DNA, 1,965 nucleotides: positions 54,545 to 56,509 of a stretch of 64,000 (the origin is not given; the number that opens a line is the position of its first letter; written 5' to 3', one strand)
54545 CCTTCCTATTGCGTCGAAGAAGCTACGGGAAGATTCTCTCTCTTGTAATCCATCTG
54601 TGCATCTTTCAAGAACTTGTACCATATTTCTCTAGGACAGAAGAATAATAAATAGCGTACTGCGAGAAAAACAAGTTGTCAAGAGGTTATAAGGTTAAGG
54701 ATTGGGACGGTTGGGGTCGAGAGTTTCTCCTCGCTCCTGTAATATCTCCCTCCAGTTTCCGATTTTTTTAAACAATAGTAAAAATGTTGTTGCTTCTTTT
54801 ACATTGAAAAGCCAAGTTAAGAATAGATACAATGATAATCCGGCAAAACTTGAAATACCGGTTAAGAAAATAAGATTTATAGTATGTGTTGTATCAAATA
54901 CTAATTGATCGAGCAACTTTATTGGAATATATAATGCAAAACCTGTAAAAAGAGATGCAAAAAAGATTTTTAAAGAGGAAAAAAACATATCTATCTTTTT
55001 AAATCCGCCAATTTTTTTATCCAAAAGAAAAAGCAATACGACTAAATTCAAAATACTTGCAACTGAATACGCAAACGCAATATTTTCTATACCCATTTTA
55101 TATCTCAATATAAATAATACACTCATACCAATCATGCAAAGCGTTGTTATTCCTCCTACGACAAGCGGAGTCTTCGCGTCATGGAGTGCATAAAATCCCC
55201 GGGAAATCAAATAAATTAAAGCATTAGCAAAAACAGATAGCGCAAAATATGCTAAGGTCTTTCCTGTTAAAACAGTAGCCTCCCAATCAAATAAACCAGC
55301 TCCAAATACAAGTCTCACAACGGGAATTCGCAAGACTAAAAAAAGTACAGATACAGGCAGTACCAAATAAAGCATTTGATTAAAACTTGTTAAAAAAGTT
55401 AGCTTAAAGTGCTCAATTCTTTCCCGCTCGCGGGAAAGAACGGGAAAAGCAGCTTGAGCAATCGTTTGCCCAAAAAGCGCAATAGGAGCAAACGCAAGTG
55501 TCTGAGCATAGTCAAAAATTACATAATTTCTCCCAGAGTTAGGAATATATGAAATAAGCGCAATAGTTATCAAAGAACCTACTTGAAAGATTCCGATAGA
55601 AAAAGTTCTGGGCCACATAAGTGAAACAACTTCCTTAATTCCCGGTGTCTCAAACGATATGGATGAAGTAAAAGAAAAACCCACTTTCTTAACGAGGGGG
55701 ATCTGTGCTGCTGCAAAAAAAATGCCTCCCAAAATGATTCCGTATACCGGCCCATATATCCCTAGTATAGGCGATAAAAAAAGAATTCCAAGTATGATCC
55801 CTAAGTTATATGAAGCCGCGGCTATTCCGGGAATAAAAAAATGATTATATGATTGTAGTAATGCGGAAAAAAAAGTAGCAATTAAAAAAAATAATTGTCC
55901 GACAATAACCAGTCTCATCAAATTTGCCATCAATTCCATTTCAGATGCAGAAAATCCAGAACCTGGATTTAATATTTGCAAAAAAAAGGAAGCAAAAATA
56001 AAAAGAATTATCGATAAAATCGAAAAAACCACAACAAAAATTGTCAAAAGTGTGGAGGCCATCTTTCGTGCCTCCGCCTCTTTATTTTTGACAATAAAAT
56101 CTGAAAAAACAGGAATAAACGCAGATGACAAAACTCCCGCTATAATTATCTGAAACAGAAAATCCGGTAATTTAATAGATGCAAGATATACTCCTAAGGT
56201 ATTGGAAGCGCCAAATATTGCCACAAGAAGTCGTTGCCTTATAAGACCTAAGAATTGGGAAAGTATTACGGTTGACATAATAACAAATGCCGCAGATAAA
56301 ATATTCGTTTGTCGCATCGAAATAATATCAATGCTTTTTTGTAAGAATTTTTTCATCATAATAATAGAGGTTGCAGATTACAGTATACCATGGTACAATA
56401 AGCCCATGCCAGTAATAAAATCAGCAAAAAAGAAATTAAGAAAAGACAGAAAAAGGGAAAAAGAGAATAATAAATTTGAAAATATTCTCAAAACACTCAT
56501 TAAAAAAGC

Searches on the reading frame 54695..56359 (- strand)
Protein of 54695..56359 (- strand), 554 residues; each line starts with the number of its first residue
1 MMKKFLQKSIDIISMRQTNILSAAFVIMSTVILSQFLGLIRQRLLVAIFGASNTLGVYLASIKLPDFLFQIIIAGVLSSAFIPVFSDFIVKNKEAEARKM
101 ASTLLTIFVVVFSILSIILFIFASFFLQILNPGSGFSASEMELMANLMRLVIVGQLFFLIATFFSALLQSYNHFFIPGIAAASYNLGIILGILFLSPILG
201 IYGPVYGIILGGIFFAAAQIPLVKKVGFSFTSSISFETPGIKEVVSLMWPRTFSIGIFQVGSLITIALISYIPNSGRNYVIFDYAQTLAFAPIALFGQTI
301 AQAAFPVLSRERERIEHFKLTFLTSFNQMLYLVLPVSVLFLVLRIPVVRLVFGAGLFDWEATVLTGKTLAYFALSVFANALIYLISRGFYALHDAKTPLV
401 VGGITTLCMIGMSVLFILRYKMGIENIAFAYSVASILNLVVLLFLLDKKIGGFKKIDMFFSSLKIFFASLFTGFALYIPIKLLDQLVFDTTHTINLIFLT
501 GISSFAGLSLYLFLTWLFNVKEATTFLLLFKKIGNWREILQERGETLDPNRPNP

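Call 108: search_protein_families(library=pfam, proteins=[window:54695-56359:-], max_evalue=0.001)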
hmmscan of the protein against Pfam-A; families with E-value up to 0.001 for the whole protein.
window:54695-56359:- (554 aa): 2 families
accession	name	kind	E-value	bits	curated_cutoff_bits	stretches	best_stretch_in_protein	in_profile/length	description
PF03023.19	MurJ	-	6.3e-67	226.6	27.4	1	46-480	2-434/451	Lipid II flippase MurJ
PF13440.11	Polysacc_synt_3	-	6e-08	32.7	23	1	185-354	123-286/293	Polysaccharide biosynthesis protein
